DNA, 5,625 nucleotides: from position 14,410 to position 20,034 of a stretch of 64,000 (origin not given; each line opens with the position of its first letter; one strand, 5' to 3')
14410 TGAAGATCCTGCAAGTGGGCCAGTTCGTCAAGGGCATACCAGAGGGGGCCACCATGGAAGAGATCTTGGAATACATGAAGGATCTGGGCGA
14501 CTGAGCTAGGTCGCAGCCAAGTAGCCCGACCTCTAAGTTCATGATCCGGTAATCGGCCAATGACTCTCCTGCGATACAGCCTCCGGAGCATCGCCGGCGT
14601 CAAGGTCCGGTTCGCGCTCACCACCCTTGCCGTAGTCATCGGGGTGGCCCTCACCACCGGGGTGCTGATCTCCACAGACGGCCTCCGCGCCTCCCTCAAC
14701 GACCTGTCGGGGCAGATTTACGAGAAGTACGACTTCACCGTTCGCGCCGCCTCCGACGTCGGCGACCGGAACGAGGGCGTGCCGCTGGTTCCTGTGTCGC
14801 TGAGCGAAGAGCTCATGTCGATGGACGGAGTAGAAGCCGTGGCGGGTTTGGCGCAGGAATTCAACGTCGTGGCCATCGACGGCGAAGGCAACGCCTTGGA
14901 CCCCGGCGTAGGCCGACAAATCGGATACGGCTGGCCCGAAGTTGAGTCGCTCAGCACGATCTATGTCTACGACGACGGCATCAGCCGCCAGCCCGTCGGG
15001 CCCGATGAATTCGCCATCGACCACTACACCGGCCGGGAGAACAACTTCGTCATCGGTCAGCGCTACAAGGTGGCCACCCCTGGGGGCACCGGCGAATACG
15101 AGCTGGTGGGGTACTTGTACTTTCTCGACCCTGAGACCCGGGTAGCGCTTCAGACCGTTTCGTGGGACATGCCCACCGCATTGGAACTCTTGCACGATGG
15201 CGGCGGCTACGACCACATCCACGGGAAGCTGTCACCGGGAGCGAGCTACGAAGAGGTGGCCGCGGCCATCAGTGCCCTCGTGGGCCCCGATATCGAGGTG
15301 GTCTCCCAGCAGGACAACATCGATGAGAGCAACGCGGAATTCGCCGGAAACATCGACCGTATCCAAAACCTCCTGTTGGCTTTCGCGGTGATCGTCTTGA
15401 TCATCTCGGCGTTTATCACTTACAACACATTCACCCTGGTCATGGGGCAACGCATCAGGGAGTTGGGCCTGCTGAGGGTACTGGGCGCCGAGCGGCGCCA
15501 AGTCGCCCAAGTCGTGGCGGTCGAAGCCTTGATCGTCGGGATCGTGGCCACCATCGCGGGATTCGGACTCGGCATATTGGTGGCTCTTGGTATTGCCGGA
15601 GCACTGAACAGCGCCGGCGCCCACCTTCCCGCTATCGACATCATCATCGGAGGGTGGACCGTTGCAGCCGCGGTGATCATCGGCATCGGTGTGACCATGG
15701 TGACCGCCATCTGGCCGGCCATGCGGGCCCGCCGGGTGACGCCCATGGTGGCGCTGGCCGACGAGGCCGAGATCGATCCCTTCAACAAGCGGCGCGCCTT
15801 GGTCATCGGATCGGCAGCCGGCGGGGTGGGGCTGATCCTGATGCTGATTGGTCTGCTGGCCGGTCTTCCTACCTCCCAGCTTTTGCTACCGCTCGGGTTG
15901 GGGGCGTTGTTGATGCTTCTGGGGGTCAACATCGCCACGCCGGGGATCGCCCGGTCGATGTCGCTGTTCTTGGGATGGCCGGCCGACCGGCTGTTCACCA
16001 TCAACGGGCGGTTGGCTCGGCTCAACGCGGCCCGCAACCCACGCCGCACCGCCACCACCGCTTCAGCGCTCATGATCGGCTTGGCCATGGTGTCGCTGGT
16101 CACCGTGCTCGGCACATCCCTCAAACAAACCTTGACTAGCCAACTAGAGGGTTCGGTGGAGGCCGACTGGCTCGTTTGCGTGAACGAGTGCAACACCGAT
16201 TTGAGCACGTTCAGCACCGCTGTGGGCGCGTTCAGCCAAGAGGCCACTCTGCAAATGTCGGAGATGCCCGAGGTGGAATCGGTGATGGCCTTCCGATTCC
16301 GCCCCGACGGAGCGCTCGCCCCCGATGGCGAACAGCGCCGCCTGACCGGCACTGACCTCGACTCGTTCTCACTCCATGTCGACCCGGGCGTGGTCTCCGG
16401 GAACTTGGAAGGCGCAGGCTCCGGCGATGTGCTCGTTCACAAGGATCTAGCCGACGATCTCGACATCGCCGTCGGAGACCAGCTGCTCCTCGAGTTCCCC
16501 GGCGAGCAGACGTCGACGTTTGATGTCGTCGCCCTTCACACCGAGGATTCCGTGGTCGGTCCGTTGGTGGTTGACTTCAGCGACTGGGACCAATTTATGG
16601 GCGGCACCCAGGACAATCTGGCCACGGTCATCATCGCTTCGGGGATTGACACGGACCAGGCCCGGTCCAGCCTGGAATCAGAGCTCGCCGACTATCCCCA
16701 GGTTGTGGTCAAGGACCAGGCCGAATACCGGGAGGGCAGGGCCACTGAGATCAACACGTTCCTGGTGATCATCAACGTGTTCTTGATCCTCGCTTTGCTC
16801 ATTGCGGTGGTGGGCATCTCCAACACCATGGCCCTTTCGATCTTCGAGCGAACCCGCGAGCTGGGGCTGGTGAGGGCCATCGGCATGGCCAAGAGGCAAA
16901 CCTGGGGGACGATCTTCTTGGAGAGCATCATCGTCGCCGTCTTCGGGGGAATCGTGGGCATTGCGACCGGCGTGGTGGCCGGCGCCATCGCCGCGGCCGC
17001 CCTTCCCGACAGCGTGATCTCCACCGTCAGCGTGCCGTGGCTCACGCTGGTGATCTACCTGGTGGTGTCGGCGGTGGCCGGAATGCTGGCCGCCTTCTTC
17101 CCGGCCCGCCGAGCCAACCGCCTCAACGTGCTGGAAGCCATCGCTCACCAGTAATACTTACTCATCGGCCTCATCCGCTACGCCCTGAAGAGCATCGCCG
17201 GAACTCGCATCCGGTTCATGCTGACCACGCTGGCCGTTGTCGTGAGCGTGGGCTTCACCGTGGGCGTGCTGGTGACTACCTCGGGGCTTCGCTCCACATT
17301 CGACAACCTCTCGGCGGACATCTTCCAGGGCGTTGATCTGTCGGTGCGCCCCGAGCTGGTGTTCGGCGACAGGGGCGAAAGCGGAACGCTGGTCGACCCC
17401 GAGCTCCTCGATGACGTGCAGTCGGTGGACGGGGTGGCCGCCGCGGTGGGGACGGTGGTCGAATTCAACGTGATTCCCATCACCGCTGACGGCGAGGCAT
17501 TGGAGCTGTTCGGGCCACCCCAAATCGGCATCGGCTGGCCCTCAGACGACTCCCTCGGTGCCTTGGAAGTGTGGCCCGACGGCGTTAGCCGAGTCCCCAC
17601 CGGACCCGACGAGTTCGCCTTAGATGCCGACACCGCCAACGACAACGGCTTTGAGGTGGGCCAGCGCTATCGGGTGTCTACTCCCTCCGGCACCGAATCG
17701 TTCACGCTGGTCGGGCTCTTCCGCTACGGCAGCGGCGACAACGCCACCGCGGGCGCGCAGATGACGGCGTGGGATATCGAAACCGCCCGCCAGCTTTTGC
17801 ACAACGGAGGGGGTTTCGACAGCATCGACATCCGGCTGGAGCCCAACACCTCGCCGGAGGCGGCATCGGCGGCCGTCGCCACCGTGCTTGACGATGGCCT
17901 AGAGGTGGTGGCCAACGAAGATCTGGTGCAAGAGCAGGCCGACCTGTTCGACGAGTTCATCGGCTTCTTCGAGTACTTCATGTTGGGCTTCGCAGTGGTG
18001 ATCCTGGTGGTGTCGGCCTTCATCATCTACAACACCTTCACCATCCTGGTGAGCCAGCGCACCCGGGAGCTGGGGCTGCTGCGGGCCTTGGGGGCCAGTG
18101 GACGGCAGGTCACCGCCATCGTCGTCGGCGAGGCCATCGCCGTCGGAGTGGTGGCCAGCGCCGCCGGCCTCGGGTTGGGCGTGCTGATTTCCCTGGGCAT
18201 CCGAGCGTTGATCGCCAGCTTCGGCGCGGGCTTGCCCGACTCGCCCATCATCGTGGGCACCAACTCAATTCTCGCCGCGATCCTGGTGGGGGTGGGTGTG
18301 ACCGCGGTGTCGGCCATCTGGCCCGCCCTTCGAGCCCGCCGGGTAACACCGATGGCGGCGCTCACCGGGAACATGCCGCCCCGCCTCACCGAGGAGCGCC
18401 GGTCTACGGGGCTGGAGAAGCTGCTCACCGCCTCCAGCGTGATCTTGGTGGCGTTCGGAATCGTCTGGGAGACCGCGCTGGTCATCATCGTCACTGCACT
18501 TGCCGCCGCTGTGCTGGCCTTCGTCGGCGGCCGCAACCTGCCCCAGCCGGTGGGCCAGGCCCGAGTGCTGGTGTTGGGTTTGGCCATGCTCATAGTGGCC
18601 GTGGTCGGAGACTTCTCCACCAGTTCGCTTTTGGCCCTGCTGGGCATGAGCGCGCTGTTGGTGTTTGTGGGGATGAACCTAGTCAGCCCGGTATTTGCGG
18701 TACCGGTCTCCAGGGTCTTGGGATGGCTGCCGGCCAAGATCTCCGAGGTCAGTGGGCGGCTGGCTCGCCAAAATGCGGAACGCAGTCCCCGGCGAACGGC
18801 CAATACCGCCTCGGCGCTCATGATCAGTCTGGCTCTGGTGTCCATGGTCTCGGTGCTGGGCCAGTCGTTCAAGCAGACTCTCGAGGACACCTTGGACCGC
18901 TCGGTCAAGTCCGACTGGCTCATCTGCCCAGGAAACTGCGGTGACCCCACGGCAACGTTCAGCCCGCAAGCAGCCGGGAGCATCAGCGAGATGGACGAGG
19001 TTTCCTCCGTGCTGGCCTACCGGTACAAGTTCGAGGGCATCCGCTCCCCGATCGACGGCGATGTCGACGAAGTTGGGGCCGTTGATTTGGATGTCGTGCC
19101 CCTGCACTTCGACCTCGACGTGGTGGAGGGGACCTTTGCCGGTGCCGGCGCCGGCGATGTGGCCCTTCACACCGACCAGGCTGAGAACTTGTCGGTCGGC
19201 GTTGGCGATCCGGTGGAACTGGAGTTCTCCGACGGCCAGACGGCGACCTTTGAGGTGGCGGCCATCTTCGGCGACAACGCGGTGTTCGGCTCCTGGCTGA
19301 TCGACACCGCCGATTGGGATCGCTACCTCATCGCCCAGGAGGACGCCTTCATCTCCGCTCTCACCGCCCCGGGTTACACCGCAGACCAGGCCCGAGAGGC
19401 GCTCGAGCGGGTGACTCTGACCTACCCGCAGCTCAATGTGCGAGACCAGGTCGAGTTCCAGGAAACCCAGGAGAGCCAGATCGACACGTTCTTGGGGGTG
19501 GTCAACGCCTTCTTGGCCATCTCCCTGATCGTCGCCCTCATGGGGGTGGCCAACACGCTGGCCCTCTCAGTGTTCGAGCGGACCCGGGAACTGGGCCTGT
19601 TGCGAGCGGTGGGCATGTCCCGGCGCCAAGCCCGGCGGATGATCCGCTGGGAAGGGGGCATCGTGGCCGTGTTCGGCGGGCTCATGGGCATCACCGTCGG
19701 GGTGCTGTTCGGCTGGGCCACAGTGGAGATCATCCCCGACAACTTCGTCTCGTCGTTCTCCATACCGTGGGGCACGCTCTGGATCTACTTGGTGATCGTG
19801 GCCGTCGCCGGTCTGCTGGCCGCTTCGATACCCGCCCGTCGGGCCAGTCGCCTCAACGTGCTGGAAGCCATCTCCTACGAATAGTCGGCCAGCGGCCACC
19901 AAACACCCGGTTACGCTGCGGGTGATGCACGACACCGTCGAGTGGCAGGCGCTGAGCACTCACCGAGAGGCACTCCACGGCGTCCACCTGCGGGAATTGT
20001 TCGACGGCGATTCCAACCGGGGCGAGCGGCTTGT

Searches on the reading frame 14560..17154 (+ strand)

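Call 24: search_protein_families(library=pfam, proteins=[window:14560-17154:+], max_evalue=0.001)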
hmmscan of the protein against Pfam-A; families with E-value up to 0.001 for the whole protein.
window:14560-17154:+ (864 aa): 3 families
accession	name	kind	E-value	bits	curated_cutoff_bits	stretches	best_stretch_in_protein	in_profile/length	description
PF02687.27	FtsX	-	8.2e-35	119.9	25.5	2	274-395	2-120/120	FtsX-like permease C-terminal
PF12704.14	MacB_PCD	-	5.2e-18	66.5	27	2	497-706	1-205/207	MacB-like periplasmic core domain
PF16931.10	Phage_holin_8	-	0.00025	21.6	26.4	1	783-848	8-71/121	Putative phage holin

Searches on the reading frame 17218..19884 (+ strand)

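Call 24: search_protein_families(library=pfam, proteins=[window:17218-19884:+], max_evalue=0.001)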
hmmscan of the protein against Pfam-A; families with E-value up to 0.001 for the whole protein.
window:17218-19884:+ (888 aa): 2 families
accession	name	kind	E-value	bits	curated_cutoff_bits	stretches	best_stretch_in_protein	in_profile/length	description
PF02687.27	FtsX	-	1.8e-38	131.7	25.5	2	764-880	2-119/120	FtsX-like permease C-terminal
PF12704.14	MacB_PCD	-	6.7e-19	69.4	27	2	1-222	2-206/207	MacB-like periplasmic core domain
